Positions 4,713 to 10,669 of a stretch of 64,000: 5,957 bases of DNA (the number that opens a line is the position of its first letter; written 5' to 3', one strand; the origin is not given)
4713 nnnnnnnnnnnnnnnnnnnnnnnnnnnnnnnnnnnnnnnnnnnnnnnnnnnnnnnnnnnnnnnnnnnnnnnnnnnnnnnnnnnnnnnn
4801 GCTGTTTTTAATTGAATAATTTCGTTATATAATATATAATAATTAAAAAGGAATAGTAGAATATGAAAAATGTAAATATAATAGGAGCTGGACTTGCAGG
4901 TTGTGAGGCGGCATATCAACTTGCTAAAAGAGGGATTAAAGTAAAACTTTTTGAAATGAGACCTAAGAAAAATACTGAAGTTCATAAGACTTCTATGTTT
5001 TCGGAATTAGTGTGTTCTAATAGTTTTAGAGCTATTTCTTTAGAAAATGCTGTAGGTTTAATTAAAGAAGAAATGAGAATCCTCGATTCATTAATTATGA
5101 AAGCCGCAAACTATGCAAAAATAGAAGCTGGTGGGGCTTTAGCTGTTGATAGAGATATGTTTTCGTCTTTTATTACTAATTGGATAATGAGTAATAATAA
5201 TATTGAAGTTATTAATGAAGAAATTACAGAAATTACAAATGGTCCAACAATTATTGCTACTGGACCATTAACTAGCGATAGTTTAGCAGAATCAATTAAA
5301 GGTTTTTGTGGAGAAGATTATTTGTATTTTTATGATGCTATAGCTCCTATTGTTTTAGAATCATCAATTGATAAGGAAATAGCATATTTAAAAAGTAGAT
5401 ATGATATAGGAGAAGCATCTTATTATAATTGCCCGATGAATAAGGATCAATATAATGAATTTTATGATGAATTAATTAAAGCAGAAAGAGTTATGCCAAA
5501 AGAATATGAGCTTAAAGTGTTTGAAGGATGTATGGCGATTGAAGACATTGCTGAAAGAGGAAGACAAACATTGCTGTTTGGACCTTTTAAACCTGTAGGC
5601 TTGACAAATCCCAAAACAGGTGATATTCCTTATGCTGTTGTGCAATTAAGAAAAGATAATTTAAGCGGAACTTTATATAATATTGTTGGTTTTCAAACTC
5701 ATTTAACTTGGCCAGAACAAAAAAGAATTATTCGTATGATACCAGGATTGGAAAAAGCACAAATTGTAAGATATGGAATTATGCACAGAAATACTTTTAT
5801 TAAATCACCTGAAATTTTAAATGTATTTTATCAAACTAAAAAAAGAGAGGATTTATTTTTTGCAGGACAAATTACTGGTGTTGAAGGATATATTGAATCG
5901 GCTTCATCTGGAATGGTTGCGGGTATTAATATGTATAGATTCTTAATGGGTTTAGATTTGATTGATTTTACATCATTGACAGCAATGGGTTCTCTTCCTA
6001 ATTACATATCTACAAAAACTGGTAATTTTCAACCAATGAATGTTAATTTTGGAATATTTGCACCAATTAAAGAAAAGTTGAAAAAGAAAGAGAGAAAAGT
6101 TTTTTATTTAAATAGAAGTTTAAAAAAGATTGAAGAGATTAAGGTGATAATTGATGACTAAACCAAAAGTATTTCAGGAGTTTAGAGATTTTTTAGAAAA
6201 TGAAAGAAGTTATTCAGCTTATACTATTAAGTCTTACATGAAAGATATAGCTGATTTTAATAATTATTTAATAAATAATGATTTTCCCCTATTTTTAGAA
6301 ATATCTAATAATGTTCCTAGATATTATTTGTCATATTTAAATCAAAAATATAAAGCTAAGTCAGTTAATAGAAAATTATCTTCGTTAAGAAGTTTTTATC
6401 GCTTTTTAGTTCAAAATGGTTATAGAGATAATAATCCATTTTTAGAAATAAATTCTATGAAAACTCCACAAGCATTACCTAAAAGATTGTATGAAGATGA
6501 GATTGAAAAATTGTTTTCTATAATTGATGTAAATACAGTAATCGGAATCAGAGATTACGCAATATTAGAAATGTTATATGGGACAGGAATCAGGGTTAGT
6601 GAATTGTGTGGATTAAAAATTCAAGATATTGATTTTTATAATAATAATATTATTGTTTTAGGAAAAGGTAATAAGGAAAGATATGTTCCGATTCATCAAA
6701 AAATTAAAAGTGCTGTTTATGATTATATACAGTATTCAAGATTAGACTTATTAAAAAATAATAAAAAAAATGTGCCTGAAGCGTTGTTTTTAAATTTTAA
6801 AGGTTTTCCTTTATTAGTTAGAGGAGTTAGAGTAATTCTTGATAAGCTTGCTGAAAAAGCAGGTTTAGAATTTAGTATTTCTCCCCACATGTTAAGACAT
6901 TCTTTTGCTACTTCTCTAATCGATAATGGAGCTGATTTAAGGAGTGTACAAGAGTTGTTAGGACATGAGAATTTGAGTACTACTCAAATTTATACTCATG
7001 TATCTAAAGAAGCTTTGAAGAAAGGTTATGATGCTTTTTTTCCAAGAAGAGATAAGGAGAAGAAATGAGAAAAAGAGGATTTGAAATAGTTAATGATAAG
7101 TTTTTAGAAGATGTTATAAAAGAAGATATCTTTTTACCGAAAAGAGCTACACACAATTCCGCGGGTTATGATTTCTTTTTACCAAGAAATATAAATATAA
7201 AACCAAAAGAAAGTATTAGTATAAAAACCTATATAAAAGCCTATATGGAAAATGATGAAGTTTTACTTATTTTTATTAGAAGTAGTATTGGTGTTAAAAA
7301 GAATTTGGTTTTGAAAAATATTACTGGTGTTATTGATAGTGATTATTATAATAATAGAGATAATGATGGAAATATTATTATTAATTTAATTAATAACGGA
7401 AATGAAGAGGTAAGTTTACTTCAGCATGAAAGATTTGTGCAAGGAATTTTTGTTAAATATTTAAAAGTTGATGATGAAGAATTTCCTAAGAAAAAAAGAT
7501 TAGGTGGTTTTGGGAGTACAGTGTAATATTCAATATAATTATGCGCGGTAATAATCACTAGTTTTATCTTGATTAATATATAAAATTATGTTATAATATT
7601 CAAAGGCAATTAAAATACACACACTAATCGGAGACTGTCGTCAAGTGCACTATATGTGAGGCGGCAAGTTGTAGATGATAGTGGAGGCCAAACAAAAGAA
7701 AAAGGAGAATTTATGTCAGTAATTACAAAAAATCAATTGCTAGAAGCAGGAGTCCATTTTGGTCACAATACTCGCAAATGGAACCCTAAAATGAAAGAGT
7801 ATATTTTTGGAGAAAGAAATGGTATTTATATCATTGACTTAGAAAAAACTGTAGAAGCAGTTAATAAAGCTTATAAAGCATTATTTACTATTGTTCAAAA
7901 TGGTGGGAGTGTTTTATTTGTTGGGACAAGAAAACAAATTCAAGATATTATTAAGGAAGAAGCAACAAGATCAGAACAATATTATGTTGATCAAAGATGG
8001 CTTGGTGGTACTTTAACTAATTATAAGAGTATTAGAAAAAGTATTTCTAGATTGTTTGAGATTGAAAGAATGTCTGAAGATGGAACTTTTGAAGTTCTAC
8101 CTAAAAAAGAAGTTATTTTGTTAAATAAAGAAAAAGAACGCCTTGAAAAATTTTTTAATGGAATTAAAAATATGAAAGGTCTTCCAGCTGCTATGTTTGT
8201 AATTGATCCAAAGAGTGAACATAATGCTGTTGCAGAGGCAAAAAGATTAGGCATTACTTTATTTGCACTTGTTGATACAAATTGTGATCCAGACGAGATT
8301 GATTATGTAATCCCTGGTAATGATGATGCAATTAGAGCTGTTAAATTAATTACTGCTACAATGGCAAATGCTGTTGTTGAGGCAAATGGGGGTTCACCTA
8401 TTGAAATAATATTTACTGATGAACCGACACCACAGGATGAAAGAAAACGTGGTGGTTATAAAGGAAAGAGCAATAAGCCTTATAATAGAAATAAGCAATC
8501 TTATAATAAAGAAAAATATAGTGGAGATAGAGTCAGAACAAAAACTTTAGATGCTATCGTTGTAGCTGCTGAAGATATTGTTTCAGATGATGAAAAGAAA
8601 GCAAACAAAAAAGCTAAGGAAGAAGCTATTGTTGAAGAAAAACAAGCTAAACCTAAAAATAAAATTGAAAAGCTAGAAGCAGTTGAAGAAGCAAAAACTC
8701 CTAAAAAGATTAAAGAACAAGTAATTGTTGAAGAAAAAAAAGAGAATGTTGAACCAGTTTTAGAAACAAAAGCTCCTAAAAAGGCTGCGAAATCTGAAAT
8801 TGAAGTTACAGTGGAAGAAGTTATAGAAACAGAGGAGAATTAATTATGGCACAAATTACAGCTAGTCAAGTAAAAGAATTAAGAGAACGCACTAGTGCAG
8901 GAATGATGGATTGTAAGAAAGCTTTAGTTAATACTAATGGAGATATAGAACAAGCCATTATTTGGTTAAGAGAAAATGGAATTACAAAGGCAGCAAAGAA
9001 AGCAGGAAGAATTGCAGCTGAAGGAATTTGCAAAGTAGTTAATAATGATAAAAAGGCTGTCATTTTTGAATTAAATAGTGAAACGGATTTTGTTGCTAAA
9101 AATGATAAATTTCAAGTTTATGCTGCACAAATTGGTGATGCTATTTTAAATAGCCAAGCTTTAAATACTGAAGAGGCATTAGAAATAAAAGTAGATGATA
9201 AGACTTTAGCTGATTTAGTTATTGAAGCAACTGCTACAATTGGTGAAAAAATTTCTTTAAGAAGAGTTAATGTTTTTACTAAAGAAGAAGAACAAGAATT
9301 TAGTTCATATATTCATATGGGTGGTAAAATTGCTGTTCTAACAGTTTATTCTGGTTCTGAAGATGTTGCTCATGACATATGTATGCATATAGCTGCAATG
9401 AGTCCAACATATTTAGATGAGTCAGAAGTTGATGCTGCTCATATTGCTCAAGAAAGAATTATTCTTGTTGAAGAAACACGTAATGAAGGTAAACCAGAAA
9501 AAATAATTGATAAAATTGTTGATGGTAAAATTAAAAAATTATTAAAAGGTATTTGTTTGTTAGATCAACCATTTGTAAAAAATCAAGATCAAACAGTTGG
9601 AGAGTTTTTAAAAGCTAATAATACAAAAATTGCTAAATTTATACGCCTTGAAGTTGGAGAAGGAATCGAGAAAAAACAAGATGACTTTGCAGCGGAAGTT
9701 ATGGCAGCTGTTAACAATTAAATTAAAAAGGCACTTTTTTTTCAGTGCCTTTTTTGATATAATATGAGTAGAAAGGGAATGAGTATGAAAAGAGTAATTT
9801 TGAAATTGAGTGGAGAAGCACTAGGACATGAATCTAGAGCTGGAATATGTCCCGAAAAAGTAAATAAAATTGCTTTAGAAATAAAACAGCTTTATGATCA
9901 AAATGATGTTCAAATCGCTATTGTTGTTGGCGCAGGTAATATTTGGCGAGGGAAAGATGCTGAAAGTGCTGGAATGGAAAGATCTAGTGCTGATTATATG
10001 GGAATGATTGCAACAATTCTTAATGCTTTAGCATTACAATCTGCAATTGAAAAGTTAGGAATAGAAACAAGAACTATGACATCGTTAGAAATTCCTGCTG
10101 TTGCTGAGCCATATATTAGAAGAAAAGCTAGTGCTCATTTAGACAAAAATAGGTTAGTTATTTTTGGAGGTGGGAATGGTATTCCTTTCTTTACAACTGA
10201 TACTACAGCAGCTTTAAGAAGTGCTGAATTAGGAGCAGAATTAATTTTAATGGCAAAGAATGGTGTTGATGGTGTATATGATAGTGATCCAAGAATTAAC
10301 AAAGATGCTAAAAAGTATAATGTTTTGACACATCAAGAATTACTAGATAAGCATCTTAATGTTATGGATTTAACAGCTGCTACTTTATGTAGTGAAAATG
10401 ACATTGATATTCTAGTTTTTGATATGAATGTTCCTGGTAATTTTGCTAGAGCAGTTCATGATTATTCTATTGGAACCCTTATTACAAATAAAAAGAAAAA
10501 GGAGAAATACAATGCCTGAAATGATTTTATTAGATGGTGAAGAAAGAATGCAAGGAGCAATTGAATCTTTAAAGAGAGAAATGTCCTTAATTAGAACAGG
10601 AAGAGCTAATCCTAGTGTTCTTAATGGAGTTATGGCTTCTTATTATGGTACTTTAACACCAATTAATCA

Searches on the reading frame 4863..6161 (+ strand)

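Call 31: search_protein_families(library=pfam, proteins=[window:4863-6161:+], max_evalue=0.00001)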
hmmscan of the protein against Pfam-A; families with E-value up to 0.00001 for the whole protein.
window:4863-6161:+ (432 aa): 4 families
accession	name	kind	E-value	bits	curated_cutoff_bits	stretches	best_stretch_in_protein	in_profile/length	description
PF01134.28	GIDA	-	2.7e-101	339.9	22.1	1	4-363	2-389/391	Glucose inhibited division protein A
PF13450.12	NAD_binding_8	-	2.9e-07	31.1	21.9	1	6-34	1-29/68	NAD(P)-binding Rossmann-like domain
PF01266.30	DAO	-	1.4e-06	28.5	27.9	1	4-78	2-75/353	FAD dependent oxidoreductase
PF07992.20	Pyr_redox_2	-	4.6e-06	26.7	26.1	1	3-134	2-108/291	Pyridine nucleotide-disulphide oxidoreductase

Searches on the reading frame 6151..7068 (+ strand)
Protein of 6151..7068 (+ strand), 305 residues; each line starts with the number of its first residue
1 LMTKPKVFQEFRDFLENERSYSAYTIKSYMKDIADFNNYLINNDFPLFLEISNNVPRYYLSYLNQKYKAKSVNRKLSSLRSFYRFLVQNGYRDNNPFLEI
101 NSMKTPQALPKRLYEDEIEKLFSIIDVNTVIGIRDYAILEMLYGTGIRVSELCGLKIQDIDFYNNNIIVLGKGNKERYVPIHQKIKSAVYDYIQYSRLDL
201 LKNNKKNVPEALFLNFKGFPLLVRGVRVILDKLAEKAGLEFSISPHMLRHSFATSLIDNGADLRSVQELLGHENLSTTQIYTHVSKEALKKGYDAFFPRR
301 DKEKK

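Call 31: search_protein_families(library=pfam, proteins=[window:6151-7068:+], max_evalue=0.00001)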
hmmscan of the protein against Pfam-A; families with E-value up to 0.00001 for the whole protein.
window:6151-7068:+ (305 aa): 3 families
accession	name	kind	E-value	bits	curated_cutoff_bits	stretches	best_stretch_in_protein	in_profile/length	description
PF00589.27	Phage_integrase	-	5.1e-51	173.3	27.1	1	111-287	1-171/172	Phage integrase family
PF02899.23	Phage_int_SAM_1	-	1.1e-16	61.3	22.3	1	9-89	2-82/83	Phage integrase, N-terminal SAM-like domain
PF13495.12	Phage_int_SAM_4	-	5.2e-07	30.4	27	1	8-90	2-82/85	Phage integrase, N-terminal SAM-like domain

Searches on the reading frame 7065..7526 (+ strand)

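Call 31: search_protein_families(library=pfam, proteins=[window:7065-7526:+], max_evalue=0.00001)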
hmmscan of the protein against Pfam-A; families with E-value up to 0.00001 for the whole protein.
window:7065-7526:+ (153 aa): 1 family
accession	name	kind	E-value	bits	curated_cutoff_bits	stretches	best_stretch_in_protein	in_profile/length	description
PF00692.24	dUTPase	-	3.6e-15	56.3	22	1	24-152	5-128/129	dUTPase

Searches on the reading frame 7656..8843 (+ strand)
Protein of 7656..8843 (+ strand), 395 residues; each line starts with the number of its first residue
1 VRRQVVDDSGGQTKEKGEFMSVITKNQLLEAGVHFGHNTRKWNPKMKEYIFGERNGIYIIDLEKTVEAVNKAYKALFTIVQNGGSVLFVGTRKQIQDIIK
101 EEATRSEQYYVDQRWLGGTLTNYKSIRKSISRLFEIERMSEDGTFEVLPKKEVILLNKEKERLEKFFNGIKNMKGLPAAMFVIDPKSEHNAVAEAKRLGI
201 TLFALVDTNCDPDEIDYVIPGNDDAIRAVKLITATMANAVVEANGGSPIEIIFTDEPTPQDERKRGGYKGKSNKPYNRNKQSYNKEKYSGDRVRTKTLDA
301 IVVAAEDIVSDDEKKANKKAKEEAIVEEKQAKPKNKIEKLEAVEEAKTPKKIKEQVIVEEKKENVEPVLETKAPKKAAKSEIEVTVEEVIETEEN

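Call 31: search_protein_families(library=pfam, proteins=[window:7656-8843:+], max_evalue=0.00001)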
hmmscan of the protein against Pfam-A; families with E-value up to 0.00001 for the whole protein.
window:7656-8843:+ (395 aa): 1 family
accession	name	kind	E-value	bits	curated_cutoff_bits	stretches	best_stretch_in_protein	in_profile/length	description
PF00318.25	Ribosomal_S2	-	7.6e-97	323.2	26.1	1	28-242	1-215/216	Ribosomal protein S2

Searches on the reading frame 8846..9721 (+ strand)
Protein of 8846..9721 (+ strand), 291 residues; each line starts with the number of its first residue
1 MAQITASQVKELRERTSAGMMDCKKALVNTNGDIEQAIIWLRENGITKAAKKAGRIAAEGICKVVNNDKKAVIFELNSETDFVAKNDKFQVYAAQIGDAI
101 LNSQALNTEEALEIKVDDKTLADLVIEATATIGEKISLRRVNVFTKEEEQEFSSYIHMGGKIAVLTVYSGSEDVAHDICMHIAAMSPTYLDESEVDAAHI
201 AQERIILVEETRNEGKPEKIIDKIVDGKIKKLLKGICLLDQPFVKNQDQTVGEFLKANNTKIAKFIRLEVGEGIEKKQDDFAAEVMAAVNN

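Call 31: search_protein_families(library=pfam, proteins=[window:8846-9721:+], max_evalue=0.00001)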
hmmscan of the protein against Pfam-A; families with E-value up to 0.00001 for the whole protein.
window:8846-9721:+ (291 aa): 1 family
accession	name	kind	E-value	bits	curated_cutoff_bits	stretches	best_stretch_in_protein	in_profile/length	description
PF00889.24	EF_TS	-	7.7e-70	235.1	27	1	71-272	1-204/204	Elongation factor TS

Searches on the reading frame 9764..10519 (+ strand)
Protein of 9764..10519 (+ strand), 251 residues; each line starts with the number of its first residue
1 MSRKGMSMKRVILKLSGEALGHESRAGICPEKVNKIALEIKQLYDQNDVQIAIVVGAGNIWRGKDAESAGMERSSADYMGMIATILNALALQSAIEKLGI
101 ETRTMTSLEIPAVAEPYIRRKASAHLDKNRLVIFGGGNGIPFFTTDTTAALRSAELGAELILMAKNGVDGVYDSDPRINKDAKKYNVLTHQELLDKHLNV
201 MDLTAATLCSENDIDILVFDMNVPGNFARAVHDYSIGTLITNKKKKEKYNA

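Call 31: search_protein_families(library=pfam, proteins=[window:9764-10519:+], max_evalue=0.00001)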
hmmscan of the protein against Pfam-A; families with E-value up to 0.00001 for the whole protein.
window:9764-10519:+ (251 aa): 1 family
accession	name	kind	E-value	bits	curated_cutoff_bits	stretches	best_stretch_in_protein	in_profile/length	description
PF00696.33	AA_kinase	-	2.4e-33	116.2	24.9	1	9-220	1-234/234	Amino acid kinase family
